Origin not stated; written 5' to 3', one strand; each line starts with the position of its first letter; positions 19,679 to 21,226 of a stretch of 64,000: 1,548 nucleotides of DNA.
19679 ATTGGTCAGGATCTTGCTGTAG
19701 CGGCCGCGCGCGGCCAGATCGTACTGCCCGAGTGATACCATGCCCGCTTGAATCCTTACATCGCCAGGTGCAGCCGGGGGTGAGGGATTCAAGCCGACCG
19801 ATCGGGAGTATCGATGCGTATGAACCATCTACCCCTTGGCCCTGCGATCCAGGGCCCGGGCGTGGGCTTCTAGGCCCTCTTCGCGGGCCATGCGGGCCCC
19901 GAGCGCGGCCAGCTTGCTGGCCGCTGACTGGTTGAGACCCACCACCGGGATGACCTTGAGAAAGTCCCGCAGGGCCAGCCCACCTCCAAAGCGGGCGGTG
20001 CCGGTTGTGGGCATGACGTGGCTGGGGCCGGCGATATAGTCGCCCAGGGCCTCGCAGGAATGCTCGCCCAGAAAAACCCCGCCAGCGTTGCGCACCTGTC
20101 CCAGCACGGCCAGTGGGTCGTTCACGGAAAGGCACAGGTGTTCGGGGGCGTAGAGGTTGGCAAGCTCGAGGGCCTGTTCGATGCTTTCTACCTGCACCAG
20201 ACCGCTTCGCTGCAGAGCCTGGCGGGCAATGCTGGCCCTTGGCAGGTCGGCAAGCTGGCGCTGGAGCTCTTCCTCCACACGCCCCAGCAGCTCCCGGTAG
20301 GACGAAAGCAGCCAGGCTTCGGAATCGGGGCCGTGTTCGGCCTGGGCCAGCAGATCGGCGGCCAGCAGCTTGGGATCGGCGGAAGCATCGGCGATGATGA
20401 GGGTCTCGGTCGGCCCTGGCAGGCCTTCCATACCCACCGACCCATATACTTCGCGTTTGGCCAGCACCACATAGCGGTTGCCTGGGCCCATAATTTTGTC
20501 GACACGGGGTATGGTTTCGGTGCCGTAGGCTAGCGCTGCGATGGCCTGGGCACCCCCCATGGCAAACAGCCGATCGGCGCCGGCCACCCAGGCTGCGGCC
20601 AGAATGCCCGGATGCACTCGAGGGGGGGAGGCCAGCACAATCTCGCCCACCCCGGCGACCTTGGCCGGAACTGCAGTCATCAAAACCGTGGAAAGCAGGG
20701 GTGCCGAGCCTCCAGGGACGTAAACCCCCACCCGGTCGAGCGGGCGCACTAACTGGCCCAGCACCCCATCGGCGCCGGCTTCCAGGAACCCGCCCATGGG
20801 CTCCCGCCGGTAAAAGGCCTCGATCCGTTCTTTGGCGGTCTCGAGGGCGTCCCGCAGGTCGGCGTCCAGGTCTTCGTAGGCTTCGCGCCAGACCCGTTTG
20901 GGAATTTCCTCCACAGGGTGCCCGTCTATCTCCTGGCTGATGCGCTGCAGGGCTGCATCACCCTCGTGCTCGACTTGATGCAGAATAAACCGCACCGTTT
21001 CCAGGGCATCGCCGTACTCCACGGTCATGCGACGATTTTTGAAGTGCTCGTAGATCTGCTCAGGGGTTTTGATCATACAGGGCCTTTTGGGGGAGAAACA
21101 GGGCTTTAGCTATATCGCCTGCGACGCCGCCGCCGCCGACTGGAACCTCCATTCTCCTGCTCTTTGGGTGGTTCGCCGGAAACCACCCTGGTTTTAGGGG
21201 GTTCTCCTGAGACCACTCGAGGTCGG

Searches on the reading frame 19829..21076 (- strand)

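Call 37: search_protein_families(library=pfam, proteins=[window:19829-21076:-], max_evalue=0.001)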
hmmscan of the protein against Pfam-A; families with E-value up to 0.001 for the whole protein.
window:19829-21076:- (415 aa): 1 family
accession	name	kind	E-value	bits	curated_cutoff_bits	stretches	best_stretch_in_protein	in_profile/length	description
PF00815.25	Histidinol_dh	-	2.3e-143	478.6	27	1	16-412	3-410/411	Histidinol dehydrogenase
